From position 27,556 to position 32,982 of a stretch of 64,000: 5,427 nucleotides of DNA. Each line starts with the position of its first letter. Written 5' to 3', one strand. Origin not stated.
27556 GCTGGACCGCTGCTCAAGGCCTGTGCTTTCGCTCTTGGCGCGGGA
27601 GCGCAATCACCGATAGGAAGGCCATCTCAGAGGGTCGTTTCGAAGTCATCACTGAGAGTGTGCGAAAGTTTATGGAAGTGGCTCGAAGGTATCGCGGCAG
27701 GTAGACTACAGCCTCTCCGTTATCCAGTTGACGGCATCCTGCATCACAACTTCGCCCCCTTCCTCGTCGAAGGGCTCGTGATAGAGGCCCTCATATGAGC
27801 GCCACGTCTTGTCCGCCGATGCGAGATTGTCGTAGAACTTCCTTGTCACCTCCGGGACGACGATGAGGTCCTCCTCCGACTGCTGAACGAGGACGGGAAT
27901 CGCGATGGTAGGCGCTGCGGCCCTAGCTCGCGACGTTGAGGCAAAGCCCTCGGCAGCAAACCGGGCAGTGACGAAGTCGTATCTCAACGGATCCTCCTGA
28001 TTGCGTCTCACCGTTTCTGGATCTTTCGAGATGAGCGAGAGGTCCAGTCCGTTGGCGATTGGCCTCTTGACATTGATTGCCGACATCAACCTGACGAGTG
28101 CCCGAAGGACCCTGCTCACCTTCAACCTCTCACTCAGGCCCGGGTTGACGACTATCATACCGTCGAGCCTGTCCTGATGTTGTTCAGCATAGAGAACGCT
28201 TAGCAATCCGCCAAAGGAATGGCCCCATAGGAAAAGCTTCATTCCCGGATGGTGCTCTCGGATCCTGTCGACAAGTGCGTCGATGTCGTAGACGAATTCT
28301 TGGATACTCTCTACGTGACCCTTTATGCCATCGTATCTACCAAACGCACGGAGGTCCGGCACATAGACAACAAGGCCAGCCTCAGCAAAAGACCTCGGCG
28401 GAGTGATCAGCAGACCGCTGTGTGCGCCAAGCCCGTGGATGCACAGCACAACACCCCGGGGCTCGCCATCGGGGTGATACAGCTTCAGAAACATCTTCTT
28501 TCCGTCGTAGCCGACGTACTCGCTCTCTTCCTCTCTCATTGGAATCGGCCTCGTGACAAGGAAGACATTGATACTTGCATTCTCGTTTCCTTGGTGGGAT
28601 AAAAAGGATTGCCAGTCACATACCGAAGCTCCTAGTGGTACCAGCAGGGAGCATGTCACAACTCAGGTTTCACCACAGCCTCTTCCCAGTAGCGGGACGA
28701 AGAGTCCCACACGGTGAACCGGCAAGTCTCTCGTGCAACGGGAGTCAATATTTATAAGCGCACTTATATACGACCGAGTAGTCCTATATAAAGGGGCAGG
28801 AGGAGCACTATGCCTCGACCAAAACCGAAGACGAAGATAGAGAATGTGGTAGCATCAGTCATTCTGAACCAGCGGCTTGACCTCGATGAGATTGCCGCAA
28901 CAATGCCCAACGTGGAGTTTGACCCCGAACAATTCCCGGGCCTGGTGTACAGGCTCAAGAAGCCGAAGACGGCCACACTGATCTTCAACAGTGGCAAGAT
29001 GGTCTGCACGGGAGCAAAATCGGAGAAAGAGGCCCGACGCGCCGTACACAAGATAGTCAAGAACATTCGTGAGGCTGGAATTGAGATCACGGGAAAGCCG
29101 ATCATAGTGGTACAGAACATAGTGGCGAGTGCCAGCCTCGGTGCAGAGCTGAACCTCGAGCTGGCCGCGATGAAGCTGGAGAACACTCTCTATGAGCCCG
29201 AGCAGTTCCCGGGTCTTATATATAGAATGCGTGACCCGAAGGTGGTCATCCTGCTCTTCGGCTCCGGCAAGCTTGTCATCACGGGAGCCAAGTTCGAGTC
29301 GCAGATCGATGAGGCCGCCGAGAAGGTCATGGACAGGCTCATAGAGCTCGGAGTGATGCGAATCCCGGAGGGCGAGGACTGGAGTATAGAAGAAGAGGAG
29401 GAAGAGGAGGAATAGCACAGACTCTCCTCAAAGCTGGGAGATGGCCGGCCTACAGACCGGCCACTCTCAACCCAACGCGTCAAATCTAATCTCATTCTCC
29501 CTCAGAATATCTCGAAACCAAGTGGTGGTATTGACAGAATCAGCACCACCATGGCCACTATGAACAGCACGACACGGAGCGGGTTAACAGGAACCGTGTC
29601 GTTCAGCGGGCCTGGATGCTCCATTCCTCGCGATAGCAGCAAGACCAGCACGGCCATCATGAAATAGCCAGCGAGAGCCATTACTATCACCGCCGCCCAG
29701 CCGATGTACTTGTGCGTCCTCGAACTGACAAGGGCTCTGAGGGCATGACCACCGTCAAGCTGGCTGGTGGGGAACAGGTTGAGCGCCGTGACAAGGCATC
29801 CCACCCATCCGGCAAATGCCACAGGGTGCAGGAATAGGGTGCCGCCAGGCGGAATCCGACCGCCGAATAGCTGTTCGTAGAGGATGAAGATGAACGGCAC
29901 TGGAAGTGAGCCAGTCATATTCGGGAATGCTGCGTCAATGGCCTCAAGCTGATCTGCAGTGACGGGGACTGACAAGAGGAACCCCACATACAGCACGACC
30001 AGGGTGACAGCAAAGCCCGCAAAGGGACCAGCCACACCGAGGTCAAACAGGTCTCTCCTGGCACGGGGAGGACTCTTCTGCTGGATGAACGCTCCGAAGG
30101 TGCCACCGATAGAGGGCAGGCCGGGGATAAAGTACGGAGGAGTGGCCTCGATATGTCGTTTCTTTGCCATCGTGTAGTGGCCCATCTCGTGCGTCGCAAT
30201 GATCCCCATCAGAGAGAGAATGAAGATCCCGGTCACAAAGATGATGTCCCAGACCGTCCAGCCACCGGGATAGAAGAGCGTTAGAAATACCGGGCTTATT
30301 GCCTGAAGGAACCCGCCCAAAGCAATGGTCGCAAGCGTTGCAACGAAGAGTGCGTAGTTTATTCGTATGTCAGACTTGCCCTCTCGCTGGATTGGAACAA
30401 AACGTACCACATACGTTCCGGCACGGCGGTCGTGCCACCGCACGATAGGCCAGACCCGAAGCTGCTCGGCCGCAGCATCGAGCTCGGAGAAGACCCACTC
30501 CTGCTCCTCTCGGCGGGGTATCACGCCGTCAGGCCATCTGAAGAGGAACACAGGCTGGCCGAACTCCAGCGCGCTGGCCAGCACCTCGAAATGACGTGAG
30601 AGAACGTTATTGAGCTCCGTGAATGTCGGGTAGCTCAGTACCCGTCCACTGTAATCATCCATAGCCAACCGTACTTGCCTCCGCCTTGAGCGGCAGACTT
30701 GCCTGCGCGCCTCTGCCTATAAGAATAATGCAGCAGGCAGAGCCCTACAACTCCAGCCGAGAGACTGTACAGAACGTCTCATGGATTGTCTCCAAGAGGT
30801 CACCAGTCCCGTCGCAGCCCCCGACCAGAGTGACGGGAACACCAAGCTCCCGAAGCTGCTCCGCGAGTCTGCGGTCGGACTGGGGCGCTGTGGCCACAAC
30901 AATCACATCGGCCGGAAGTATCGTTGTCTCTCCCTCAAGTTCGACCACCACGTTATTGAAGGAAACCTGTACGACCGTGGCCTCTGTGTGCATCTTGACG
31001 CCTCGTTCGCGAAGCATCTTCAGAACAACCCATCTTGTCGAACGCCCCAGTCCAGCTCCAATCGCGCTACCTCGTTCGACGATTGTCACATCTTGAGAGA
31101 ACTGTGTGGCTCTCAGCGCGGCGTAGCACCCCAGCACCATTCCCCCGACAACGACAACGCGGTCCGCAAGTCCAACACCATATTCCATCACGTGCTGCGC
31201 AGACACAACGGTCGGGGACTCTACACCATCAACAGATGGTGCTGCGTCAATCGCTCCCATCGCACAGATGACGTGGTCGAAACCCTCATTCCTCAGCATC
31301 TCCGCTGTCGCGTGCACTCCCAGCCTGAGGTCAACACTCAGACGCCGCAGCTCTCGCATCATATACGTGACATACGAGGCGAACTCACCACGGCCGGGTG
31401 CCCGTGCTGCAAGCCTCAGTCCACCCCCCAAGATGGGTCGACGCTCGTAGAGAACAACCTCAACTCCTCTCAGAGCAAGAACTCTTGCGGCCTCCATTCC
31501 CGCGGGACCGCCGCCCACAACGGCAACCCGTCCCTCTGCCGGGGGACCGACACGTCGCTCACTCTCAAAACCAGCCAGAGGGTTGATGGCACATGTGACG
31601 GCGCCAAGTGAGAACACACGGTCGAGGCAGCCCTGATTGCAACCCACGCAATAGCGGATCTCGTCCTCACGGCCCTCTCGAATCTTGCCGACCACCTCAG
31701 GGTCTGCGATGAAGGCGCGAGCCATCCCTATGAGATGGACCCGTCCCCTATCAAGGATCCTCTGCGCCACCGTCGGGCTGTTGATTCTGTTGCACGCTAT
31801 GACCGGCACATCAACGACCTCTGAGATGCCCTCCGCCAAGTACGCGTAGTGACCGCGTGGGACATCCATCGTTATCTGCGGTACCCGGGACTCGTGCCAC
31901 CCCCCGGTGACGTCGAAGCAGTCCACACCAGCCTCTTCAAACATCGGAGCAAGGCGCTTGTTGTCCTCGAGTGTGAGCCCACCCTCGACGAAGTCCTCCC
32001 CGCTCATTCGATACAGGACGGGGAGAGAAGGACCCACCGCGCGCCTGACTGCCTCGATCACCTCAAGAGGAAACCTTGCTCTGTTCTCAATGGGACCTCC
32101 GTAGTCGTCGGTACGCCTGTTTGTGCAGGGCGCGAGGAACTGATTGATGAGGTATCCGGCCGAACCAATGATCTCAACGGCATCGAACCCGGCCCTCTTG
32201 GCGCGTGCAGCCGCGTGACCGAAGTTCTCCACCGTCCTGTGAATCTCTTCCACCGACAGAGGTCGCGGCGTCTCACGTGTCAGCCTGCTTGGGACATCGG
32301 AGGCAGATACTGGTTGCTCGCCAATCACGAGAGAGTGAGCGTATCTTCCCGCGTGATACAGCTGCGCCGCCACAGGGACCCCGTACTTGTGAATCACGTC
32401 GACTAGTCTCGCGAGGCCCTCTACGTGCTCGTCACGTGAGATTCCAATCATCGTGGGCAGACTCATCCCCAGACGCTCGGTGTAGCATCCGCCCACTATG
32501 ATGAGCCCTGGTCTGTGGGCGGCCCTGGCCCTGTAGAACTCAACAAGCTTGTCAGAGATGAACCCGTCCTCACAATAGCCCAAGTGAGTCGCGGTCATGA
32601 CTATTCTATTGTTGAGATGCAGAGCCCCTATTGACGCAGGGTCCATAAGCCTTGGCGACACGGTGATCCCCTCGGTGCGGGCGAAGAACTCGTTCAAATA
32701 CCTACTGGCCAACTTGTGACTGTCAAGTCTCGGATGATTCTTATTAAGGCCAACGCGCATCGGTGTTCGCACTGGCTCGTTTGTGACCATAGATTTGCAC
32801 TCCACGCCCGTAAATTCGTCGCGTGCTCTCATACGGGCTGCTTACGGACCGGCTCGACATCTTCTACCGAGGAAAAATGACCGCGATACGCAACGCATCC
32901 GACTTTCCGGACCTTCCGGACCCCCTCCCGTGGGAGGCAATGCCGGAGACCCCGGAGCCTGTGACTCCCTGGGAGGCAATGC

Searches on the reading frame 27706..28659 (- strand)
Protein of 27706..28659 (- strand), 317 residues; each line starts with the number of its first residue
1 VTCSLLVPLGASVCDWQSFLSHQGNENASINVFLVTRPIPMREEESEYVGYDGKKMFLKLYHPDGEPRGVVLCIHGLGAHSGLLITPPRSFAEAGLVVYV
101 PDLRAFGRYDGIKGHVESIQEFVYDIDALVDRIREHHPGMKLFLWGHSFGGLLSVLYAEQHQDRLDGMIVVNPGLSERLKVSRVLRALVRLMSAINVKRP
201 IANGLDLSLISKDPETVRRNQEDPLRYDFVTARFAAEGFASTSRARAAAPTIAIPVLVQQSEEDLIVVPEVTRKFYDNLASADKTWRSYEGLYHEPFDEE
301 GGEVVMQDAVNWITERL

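Call 19: search_protein_families(library=pfam, proteins=[window:27706-28659:-], max_evalue=0.01)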
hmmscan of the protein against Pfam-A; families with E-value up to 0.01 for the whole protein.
window:27706-28659:- (317 aa): 7 families
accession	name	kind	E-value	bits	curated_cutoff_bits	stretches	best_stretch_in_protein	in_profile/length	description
PF12146.15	Hydrolase_4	-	2.6e-58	197.6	27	1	66-300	2-238/239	Serine aminopeptidase, S33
PF00561.26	Abhydrolase_1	-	8.2e-20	71.9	25.8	1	70-300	2-244/245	alpha/beta hydrolase fold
PF12697.13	Abhydrolase_6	-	2.1e-12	48.6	26.3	1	71-305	1-215/217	Alpha/beta hydrolase family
PF00326.27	Peptidase_S9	-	1.1e-05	25.5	22.6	0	139-173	63-97/213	Prolyl oligopeptidase family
PF12695.13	Abhydrolase_5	-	0.0008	19.7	27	1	130-171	46-87/164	Alpha/beta hydrolase family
PF01738.24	DLH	-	0.00081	19.5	21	0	89-173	35-129/217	Dienelactone hydrolase family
PF01764.32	Lipase_3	-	0.0045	17.3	22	1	114-158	37-81/140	Lipase (class 3)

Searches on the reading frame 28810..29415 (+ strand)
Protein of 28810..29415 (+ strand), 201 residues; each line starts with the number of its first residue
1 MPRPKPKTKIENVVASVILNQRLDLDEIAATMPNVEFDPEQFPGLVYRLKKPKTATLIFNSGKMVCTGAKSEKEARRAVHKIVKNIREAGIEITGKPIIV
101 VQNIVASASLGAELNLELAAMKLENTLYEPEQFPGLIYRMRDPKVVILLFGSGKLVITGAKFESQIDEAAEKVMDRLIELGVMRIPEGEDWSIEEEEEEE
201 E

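Call 19: search_protein_families(library=pfam, proteins=[window:28810-29415:+], max_evalue=0.01)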
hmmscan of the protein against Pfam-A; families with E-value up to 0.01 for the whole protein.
window:28810-29415:+ (201 aa): 2 families
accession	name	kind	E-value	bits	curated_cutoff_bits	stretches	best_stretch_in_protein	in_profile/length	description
PF00352.27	TBP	-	1.1e-63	211.5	22.9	2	8-88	2-84/85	Transcription factor TFIID (or TATA-binding protein, TBP)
PF11858.14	DUF3378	-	2.9e-09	37.4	27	1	25-77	11-62/76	Domain of unknown function (DUF3378)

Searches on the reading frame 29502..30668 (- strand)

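Call 19: search_protein_families(library=pfam, proteins=[window:29502-30668:-], max_evalue=0.01)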
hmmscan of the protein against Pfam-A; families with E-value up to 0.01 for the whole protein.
window:29502-30668:- (388 aa): 1 family
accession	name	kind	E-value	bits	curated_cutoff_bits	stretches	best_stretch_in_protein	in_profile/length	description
PF02163.28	Peptidase_M50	-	8.9e-20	71.4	27.2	1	149-340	2-220/221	Peptidase family M50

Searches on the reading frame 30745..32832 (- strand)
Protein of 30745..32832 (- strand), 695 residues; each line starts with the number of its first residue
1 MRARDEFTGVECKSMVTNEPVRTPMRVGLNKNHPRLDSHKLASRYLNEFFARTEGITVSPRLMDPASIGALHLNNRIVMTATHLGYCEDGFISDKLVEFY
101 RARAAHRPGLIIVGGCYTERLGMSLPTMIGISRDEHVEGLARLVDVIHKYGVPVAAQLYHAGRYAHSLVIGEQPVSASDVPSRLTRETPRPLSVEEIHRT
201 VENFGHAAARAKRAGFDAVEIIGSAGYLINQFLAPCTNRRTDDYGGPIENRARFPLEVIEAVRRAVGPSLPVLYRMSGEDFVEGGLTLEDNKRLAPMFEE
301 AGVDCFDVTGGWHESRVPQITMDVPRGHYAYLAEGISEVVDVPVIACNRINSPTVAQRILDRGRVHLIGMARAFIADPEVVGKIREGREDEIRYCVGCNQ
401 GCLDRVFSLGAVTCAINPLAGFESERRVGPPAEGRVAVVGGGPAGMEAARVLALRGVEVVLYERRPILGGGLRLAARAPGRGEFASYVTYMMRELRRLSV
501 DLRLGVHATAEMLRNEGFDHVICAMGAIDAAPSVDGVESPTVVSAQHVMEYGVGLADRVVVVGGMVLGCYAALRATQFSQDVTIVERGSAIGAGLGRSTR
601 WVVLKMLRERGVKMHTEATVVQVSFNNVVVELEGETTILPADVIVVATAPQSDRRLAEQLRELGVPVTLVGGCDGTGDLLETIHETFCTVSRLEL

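Call 19: search_protein_families(library=pfam, proteins=[window:30745-32832:-], max_evalue=0.01)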
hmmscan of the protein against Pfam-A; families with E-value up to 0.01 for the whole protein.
window:30745-32832:- (695 aa): 15 families
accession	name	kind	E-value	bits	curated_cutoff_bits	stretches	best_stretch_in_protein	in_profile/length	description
PF00724.26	Oxidored_FMN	-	1.2e-74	252.1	27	1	62-391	2-342/342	NADH:flavin oxidoreductase / NADH oxidase family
PF07992.20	Pyr_redox_2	-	2.1e-26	93.5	26.1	1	435-667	2-251/291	Pyridine nucleotide-disulphide oxidoreductase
PF00070.33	Pyr_redox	-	4.6e-16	59.5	22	2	558-628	1-71/82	Pyridine nucleotide-disulphide oxidoreductase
PF01266.30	DAO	-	6.8e-11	42.7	27.9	2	435-471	1-37/353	FAD dependent oxidoreductase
PF13450.12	NAD_binding_8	-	5.4e-10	39.9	21.9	1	438-473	1-36/68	NAD(P)-binding Rossmann-like domain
PF12831.13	FAD_oxidored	-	7.6e-09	35.8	27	1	436-498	2-67/416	FAD dependent oxidoreductase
PF13738.12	Pyr_redox_3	-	9.1e-09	35.4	30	1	520-653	127-270/305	Pyridine nucleotide-disulphide oxidoreductase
PF03486.20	HI0933_like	-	1.4e-07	31.7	50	1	435-475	2-42/244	HI0933-like protein Rossmann domain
PF01494.25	FAD_binding_3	-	2.4e-05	24.2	22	1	435-465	3-33/349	FAD binding domain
PF01946.23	Thi4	-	7.4e-05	22.5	26.2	1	432-474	16-59/235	Thi4 family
PF00890.30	FAD_binding_2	-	0.0001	22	20.4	1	436-473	2-39/414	FAD binding domain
PF01134.28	GIDA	-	0.0002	21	22.1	1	436-463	2-29/391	Glucose inhibited division protein A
PF13378.12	MR_MLE_C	-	0.0015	18.7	29.4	0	141-209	46-116/219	Enolase C-terminal domain-like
PF01593.30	Amino_oxidase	-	0.0046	16.7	19.8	0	603-651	207-257/443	Flavin containing amine oxidoreductase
PF01262.27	AlaDh_PNT_C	-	0.0072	16.2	23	0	433-466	28-61/214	Alanine dehydrogenase/PNT, C-terminal domain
